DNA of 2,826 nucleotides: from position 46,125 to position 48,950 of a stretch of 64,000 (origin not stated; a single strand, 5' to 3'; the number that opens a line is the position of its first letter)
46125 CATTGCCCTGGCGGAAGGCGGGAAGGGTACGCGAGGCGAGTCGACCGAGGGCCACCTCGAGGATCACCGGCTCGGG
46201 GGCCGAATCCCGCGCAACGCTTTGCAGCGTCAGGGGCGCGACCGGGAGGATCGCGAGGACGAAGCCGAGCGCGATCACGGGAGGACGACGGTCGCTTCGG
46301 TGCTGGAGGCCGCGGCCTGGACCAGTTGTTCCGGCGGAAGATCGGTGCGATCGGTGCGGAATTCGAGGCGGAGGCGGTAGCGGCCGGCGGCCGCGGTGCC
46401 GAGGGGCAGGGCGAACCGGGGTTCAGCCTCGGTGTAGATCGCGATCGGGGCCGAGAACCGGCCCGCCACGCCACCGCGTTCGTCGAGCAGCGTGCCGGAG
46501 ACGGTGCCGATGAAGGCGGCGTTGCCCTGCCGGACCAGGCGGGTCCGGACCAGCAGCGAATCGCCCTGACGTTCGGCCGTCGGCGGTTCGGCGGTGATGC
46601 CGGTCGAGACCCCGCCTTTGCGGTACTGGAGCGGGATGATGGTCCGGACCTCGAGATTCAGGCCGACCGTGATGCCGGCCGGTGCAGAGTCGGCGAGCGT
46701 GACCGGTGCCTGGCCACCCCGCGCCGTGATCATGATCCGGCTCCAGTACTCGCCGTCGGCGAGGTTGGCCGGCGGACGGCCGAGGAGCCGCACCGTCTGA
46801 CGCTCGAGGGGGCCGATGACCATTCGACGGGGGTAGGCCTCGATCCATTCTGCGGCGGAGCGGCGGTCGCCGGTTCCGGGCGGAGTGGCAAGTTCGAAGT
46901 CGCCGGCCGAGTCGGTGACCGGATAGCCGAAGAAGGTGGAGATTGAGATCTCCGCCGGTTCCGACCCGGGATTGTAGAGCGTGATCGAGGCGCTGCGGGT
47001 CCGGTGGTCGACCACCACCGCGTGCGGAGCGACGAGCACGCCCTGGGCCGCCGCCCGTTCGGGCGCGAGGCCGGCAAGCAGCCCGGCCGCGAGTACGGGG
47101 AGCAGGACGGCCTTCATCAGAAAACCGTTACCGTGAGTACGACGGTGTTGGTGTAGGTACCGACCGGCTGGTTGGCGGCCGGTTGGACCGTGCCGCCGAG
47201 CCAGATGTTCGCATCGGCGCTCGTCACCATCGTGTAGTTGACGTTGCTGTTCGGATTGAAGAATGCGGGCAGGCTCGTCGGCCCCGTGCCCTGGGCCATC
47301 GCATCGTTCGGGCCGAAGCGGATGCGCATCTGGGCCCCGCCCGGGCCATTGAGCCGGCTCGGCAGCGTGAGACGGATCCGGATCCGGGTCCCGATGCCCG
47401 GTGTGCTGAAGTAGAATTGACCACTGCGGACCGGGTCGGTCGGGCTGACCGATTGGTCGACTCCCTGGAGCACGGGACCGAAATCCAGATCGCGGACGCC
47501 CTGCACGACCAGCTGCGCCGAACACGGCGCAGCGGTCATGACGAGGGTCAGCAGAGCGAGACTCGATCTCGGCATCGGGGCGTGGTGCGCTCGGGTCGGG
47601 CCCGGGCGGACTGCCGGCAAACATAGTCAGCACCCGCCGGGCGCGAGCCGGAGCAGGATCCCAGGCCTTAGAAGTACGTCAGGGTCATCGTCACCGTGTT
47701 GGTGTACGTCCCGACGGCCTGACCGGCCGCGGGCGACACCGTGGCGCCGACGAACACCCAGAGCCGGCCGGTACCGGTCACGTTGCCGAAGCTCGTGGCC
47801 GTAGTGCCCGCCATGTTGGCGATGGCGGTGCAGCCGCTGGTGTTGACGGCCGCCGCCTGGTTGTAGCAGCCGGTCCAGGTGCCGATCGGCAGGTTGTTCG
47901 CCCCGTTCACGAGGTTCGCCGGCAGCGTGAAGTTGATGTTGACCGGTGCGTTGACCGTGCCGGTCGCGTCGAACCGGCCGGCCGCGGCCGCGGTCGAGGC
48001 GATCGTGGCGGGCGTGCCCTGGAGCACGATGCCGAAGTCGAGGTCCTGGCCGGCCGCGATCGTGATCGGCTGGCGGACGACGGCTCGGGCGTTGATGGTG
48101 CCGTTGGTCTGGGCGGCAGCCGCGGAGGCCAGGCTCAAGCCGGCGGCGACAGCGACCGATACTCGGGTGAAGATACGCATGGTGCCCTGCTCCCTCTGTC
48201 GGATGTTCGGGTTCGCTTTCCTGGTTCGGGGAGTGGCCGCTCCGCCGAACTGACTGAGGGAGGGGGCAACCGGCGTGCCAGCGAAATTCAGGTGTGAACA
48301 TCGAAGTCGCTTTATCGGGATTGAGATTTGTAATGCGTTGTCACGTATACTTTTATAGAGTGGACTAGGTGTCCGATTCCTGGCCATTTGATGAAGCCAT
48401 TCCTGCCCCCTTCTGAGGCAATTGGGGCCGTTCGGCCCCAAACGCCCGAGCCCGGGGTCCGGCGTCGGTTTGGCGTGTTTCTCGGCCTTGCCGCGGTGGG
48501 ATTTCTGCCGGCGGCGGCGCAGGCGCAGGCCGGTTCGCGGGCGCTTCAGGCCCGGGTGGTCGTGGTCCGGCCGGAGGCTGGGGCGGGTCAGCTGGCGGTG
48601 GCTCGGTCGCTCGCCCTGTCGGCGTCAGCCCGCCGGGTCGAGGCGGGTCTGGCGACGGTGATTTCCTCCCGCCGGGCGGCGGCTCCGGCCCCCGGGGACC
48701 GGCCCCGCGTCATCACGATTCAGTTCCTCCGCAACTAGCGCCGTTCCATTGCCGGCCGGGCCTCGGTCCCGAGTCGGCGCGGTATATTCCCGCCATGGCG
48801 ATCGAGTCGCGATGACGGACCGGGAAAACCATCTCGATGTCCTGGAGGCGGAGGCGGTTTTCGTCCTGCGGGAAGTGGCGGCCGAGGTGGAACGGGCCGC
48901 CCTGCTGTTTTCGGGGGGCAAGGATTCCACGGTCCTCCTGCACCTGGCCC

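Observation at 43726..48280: Sigma-54-driven four-gene Csu/DUF4402-like chaperone-usher fimbrial operon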

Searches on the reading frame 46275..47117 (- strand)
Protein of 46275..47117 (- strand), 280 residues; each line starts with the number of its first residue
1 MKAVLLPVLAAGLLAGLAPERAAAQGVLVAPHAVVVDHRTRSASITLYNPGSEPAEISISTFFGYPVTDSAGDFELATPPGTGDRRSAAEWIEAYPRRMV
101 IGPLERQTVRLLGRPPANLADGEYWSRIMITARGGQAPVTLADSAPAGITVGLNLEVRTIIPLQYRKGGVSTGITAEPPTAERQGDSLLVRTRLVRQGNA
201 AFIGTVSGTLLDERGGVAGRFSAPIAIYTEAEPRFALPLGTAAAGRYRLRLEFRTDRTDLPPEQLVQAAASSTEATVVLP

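Call 3: search_protein_families(library=pfam, proteins=[window:46275-47117:-], max_evalue=1)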
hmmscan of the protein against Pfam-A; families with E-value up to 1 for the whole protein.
window:46275-47117:- (280 aa): 0 families

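Call 4: search_protein_families(library=ncbifam, proteins=[window:46275-47117:-], max_evalue=1)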
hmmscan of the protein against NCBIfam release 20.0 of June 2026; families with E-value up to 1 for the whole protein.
window:46275-47117:- (280 aa): 0 families

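Call 5: search_solved_structures(query=window:46275-47117:-, max_evalue=10)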
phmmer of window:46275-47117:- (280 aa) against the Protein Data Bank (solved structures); distinct sequences matched with E-value up to 10: 0.

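Call 8: find_homologous_proteins(query=window:46275-47117:-)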
Query window:46275-47117:- (280 aa): 1368 proteins with E <= 0.001 among 8000 candidates; the best 120 are listed.
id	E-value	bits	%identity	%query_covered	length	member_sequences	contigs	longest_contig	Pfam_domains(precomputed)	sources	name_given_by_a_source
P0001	3.4e-174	596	100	100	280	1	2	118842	-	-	-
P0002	3.4e-111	389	71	95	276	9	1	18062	-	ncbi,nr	ncbi:MAG: hypothetical protein SFV24_04445 [Gemmatimonadales bacterium]|nr:hypothetical protein [Gem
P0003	8.5e-110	384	66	100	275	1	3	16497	-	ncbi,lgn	-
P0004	2.5e-108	380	68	99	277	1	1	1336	-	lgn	-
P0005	4.7e-108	379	68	95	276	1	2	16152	-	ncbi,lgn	-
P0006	7.0e-108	378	66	93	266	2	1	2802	-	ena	-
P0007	7.5e-108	378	67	93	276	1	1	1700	-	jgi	jgi:hypothetical protein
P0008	2.1e-105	370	65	96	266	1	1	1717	-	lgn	-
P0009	3.4e-105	369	64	98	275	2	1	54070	-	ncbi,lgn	-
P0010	1.1e-104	368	63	96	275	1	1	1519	-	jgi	jgi:hypothetical protein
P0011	2.2e-103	363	65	92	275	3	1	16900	-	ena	-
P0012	3.3e-101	356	62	100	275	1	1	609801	-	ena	-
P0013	6.4e-101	355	63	100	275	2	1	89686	-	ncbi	-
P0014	4.4e-100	353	63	92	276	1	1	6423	-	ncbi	-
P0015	5.0e-99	349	62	98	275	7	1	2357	-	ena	-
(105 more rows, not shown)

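Call 17: find_related_loci(query=A1, collection=genome_contigs, flank=6000)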
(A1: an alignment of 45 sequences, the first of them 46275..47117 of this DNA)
Query A1 (280 aa) in genome_contigs; peptide patterns used: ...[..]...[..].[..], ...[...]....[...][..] (x = any residue, [..] = any of these).
210 stretches matched a pattern; 170 encode a relative of the query (tblastn E <= 1e-3); the best 80 are kept; 80 distinct loci.
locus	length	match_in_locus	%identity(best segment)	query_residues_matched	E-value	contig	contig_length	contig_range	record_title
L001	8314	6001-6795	71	14-280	6e-116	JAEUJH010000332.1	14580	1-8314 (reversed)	MAG: Gemmatimonadetes bacterium isolate new MAG-64 k141_1708971, whole genome shotgun sequence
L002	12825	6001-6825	66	1-280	9e-115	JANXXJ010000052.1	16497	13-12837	MAG: Gemmatimonadetes bacterium isolate GL140_2_metabat_77 GL140_2_k141_634915, whole genome shotgun sequence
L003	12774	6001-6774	69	22-280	6e-112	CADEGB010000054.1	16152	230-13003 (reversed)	MAG: uncultured Gemmatimonadetes bacterium isolate Gemmatimonadetes sp. RBC063 genome assembly, contig: MAG063_54, whole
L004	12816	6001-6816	64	8-280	1e-109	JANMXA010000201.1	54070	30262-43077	MAG: Gemmatimonadota bacterium isolate OTE_88_metabat_202 OTE_88_k141_4370222, whole genome shotgun sequence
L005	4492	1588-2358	65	23-280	4e-109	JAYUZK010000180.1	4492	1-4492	MAG: Gemmatimonadota bacterium isolate GL15_Up_metabat_5 GL15_Up_metabat_5_179, whole genome shotgun sequence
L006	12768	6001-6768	63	24-280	3e-101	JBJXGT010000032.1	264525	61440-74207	MAG: Gemmatimonadales bacterium isolate F1F2.bin.18 k127_2470732, whole genome shotgun sequence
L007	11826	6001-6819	59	7-279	9e-98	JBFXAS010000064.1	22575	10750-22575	MAG: Gemmatimonadales bacterium isolate CA_2019_TPBS_28 NODE_10729_length_22575_cov_4.321588_TPBS, whole genome shotgun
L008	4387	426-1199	62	22-280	2e-97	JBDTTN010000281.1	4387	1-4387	MAG: Gemmatimonadota bacterium isolate cluster3_bin.297 NODE_118663_length_4387_cov_6.693213, whole genome shotgun seque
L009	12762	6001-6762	61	26-280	8e-96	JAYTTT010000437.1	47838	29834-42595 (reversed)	MAG: Gemmatimonadota bacterium isolate GFS_5453 GFS_5453_436, whole genome shotgun sequence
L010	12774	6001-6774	59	22-280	6e-96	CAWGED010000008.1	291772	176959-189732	MAG: uncultured Gemmatimonadales bacterium isolate MFD02199.bin.2.180 genome assembly, contig: contig_29552, whole genom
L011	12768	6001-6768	62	24-280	1e-95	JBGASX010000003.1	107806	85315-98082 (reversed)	MAG: Gemmatimonadales bacterium isolate MAG_AAO_H125.10 AAOH125-10_opera_contig_741, whole genome shotgun sequence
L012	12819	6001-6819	57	7-279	2e-95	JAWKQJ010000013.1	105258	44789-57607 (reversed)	MAG: Gemmatimonadales bacterium isolate ABC2.113 ABC2.113.fa-13, whole genome shotgun sequence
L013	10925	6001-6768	61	24-280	6e-95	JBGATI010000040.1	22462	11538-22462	MAG: Gemmatimonadales bacterium isolate MAG_AAO_H10.65 AAOH10-65_opera_contig_7061, whole genome shotgun sequence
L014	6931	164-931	61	24-280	5e-95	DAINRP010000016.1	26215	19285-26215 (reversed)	MAG TPA_asm: Gemmatimonadales bacterium isolate CTOTU26091 NODE_581_length_26215_cov_6.263379, whole genome shotgun sequ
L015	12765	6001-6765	60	24-279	1e-93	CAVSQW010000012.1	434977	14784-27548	MAG: uncultured Gemmatimonadales bacterium isolate MFD05684.bin.2.73 genome assembly, contig: contig_73650, whole genome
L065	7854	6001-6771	55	9-266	3e-83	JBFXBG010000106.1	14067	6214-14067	MAG: Gemmatimonadales bacterium isolate CA_2019_TPBS_40 NODE_18139_length_14067_cov_4.663630_TPBS, whole genome shotgun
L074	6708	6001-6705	56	19-253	3e-81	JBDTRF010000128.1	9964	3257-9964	MAG: Gemmatimonadota bacterium isolate cluster3_bin.24 NODE_31256_length_9964_cov_6.807549, whole genome shotgun sequenc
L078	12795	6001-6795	51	13-277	7e-81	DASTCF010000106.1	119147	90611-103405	MAG TPA_asm: Gemmatimonadales bacterium isolate SMAG_U785 k141_1557789, whole genome shotgun sequence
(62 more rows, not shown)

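Call 19: predict_structure(alignment_id=A1)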
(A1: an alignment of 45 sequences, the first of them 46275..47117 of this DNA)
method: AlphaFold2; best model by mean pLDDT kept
length: 280 residues; sequences in the alignment: 45
mean_pLDDT: 89.7   pTM: 0.78
mean pLDDT of the five models: 89.7, 88.0, 84.8, 84.7, 84.5
residues with pLDDT >= 90: 203; 70-90: 44; 50-70: 33; < 50: 0
segments of 3 or more residues with pLDDT < 50: none
pLDDT, mean of each block of 10 residues (from residue 1): 74 64 74 94 96 95 91 84 79 97 97 95 96 80 61 82 96 98 96 97 98 97 96 95 95 95 95 97
secondary structure, 60 per line:
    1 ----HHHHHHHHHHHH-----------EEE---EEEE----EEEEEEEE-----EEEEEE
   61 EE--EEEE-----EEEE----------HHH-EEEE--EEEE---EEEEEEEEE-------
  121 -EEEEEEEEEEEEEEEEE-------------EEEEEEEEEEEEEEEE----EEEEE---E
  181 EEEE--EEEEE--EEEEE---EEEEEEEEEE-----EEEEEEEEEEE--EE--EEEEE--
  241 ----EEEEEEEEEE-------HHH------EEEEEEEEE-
elements in order: H5-16 E28-30 E34-37 E42-49 E55-62 E65-68 E74-77 E92-95 E98-101 E105-113 E122-138 E152-167 E172-176 E180-184 E187-191 E194-198 E202-211 E217-227 E234-238 E245-254 E271-279
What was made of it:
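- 46275..47117 (-): Periplasmic PapD-like chaperone (280 aa). Its start overlaps the subunit-2 stop (TGATG). AlphaFold2 pLDDT 89.7, two all-beta domains (call 19).
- On Chaperone-usher pathway (general): AlphaFold2 model with pLDDT 89.7 and two all-beta domains (call 19).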

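Call 23: fold_search(model_id=the predicted structure, library=pdb)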
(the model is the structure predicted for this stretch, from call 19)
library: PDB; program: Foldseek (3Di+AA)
matches with E <= 10: 1659; with E <= 0.001: 147
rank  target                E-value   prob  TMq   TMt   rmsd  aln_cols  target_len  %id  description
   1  5ghu                  1.2e-08  1.00  0.45  0.60   7.3       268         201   15  Crystal structure of YadV chaperone at 1.63 Angstrom (released 2017-06-28)
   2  1p5u_A                1.6e-08  1.00  0.43  0.55   7.8       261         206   12  X-ray structure of the ternary Caf1M:Caf1:Caf1 chaperone:subunit:subunit complex (released 2003-06-24)
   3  3dsn_A                2.3e-08  1.00  0.40  0.53   8.3       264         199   12  Crystal structure of the complex of the Caf1M chaperone with the mini-fiber of two Caf1 subunits (Caf1:Caf1), carrying (released 2009-07-14)
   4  3dos_A                2.4e-08  1.00  0.39  0.52   8.2       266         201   12  Crystal structure of the complex of the Caf1M chaperone with the mini-fiber of two Caf1 subunits (Caf1:Caf1), carrying (released 2009-07-14)
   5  1z9s_A                4.0e-08  1.00  0.38  0.52   8.6       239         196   11  Crystal Structure of the native chaperone:subunit:subunit Caf1M:Caf1:Caf1 complex (released 2005-06-21)
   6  9fxs_C                4.0e-08  1.00  0.40  0.54   8.6       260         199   15  Cryo-EM structure of the type 1 pilus complex including pilus rod and FimI-bound assembly platform after incorporation (released 2025-06-04)
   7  6k73_B                4.4e-08  1.00  0.47  0.59   7.4       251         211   10  Chaperone-tip adhesin complex is vital for synergistic activation of CFA/I fimbriae biogenesis (released 2020-06-10)
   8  2co6_B                4.6e-08  1.00  0.40  0.52   8.6       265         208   14  Salmonella enterica SafA pilin in complex with the SafB chaperone (Type I) (released 2006-06-27)
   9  9i1y_A                4.6e-08  1.00  0.41  0.42   7.9       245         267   11  WxLIP from Enterococcus faecium (released 2026-01-28)
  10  3dsn_D                5.1e-08  1.00  0.39  0.56   8.2       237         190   10  Crystal structure of the complex of the Caf1M chaperone with the mini-fiber of two Caf1 subunits (Caf1:Caf1), carrying (released 2009-07-14)
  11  9fxb_C                5.1e-08  1.00  0.38  0.53   8.6       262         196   15  Cryo-EM structure of the type 1 pilus assembly platform as part of the FimI-bound chaperone-usher pilus complex (FimDH (released 2025-06-04)
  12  5d6h_A                5.1e-08  1.00  0.43  0.52   8.3       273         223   16  Crystal structure of CsuC-CsuA/B chaperone-major subunit pre-assembly complex from Csu biofilm-mediating pili of Acine (released 2015-11-04)
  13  6fjy_A                6.5e-08  1.00  0.42  0.52   7.9       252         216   13  Crystal structure of CsuC-CsuE chaperone-tip adhesion subunit pre-assembly complex from archaic chaperone-usher Csu pi (released 2018-05-16)
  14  4djm_A                7.1e-08  1.00  0.40  0.54   9.6       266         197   13  Crystal structure of the E. coli chaperone DraB (released 2013-01-16)
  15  6fqa_A                7.9e-08  1.00  0.44  0.53   7.6       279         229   12  Crystal structure of the CsuC-CsuA/B chaperone-subunit preassembly complex of the archaic chaperone-usher Csu pili of  (released 2018-09-26)
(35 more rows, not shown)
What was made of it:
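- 46275..47117 (-): The top Foldseek PDB hits are chaperone-usher chaperones almost throughout (YadV, Caf1M, FimC, CsuC, CfaA), E 1e-8 to 1e-7, probability 1.0 (call 23).
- On Chaperone-usher pathway (general): The top Foldseek hits are almost all CU chaperones, at E 1e-8 to 1e-7 and probability 1.0 (call 23).
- Closest known: Archaic. Same: CsuC is among the structural matches of the chaperone (call 23).
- Closest known: Classical chaperone-usher pili: type 1. Same: The chaperone model matches FimC, PapD and YadV (call 23).
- The model has pLDDT 89.7 and hits YadV, Caf1M, FimC, CsuC and CfaA at E 1e-8 to 1e-7 (calls 19, 23). The chaperone matches Caf1M, which assembles a capsule-like polymer, about as well as it matches FimC (call 23).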

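Call 24: find_encoding_contigs(protein=P0001, flank=10000, max_places=2)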
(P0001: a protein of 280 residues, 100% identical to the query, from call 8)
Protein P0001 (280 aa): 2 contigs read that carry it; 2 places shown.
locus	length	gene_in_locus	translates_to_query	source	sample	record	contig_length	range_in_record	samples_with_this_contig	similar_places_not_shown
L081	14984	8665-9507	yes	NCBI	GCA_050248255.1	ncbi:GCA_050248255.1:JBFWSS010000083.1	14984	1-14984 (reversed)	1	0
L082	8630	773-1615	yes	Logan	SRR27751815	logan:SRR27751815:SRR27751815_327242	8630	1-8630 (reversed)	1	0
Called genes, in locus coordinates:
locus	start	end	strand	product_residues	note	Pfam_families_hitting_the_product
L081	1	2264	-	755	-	PF00270:DEAD (faint), PF00271:Helicase_C (weak)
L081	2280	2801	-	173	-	PF14588:YjgF_endoribonc, PF01042:Ribonuc_L-PSP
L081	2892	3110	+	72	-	PF02627:CMD (weak)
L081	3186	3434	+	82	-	-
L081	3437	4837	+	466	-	PF00654:Voltage_CLC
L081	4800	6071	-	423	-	PF00009:GTP_EFTU, PF01926:MMR_HSR1 (faint), PF22594:GTP-eEF1A_C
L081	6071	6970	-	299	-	PF01507:PAPS_reduct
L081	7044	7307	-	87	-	-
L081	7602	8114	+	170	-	-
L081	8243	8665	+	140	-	-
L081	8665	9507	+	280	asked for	-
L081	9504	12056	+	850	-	PF13620:CarboxypepD_reg (faint)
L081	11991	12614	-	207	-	PF14595:Thioredoxin_9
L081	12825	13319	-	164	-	-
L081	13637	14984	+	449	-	PF00083:Sugar_tr (weak), PF07690:MFS_1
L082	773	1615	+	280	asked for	-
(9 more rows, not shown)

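Call 41: search_protein_families(library=pfam, alignment_id=A1, max_evalue=1)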
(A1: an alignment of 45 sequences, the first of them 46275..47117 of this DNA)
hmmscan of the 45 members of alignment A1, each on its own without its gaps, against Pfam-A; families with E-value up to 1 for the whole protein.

A. member 1, window:46275-47117:- (280 aa): 0 families

B. families by the number of members that match (of 45 scanned): 7 families
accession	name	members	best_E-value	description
PF00345.26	PapD_N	20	0.012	Pili and flagellar-assembly chaperone, PapD N-terminal domain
PF06280.18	fn3_5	11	0.0055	Fn3-like domain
PF13004.13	BACON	1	0.1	Putative binding domain, N-terminal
PF16967.11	TcfC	1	0.16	E-set like domain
PF12245.14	Big_3_2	1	0.19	Bacterial Ig-like domain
PF11102.13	YjbF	1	0.22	Group 4 capsule polysaccharide lipoprotein gfcB, YjbF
PF21340.4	Polysacc_lyase-like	1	0.25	Cip1-like, core domain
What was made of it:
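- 46275..47117 (-): PapD_N gives weak hits in 20 of 45 orthologues (call 41).
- On Chaperone-usher pathway (general): Sequence support is weak: PapD_N hits 20 of 45 orthologues, best E 0.012, and there is no hit for the window copy (calls 3, 41).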

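Call 57: search_protein_families(library=pfam, proteins=[L074:2610-3086:-, L074:3041-3613:+, L074:400-966:+, L065:6813-7337:+, L065:2808-4160:+, L065:1235-2833:+, L065:4002-4613:-], max_evalue=0.01)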
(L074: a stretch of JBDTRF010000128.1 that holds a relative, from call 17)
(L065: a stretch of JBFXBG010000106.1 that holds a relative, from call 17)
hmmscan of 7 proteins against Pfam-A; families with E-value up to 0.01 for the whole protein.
L074:2610-3086:- (158 aa): 1 family
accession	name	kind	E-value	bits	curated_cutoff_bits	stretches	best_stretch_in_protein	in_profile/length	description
PF11253.13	DUF3052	-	0.00082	19.7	22.7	1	94-152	68-124/125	Protein of unknown function (DUF3052)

L074:3041-3613:+ (190 aa): 0 families

L074:400-966:+ (188 aa): 0 families

L065:6813-7337:+ (174 aa): 1 family
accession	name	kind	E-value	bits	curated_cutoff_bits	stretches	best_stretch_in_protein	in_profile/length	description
PF14352.11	DUF4402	-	1.1e-05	26.6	25.2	1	60-174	37-129/129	Domain of unknown function (DUF4402)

L065:2808-4160:+ (450 aa): 1 family
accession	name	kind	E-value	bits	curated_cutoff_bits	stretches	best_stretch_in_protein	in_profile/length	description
PF07394.17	DUF1501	-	1.5e-36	126.9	27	1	76-428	3-381/390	Protein of unknown function (DUF1501)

L065:1235-2833:+ (532 aa): 1 family
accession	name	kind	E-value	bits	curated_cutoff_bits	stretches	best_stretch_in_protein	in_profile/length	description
PF08811.16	DUF1800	-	1.8e-125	419.9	26.1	1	34-531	1-419/419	Protein of unknown function (DUF1800)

L065:4002-4613:- (203 aa): 0 families

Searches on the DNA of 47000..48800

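Call 61: search_rna_families(source=window, start=47000, end=48800, threshold=evalue, max_evalue=1)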
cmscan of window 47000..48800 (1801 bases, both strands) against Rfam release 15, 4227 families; matches with E-value up to 1: 0.
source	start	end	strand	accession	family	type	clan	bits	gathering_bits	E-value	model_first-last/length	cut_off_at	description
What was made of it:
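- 47576..47667 (-): Long hairpin between the major pilin gene and the rest of the operon, with apical loop UAUGUU at 47620-47625. No Rfam match (call 61).
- Tried and rejected: No Rfam family matches 47000-48800 (call 61).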

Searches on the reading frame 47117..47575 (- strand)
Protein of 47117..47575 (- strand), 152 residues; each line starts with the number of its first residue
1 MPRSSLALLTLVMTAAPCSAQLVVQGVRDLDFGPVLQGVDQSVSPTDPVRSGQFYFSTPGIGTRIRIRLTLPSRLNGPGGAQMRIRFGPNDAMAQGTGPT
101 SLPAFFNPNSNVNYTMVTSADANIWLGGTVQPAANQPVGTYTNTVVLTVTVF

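Call 3: search_protein_families(library=pfam, proteins=[window:47117-47575:-], max_evalue=1)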
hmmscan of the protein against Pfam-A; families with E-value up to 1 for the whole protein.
window:47117-47575:- (152 aa): 3 families
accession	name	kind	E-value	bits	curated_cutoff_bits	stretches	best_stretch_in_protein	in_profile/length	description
PF14352.11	DUF4402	-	0.00021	22.4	25.2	1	75-149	51-127/129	Domain of unknown function (DUF4402)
PF08460.16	SH3_5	-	0.014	15.9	22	1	105-130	33-58/68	Bacterial SH3 domain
PF05229.21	SCPU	-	0.32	11.8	22.4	1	110-148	100-138/138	Spore Coat Protein U domain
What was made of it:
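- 47117..47575 (-): Subunit 2: DUF4402-family subunit with a signal peptide but no N-terminal extension. It is probably the tip, or first-assembled, subunit. DUF4402 E 2.1e-4, SCPU E 0.32 (call 3).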

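Call 4: search_protein_families(library=ncbifam, proteins=[window:47117-47575:-], max_evalue=1)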
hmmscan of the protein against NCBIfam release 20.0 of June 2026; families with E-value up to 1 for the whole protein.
window:47117-47575:- (152 aa): 0 families

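Call 92: search_solved_structures(query=A6, max_evalue=10, show_alignments=2)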
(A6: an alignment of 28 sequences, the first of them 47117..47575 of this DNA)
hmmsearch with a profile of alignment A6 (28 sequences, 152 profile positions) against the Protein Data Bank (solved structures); distinct sequences matched with E-value up to 10: 1.
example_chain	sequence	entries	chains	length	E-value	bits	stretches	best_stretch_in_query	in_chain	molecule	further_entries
7dm0_A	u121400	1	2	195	0.85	12.9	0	58-121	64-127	Biofilm-associated surface protein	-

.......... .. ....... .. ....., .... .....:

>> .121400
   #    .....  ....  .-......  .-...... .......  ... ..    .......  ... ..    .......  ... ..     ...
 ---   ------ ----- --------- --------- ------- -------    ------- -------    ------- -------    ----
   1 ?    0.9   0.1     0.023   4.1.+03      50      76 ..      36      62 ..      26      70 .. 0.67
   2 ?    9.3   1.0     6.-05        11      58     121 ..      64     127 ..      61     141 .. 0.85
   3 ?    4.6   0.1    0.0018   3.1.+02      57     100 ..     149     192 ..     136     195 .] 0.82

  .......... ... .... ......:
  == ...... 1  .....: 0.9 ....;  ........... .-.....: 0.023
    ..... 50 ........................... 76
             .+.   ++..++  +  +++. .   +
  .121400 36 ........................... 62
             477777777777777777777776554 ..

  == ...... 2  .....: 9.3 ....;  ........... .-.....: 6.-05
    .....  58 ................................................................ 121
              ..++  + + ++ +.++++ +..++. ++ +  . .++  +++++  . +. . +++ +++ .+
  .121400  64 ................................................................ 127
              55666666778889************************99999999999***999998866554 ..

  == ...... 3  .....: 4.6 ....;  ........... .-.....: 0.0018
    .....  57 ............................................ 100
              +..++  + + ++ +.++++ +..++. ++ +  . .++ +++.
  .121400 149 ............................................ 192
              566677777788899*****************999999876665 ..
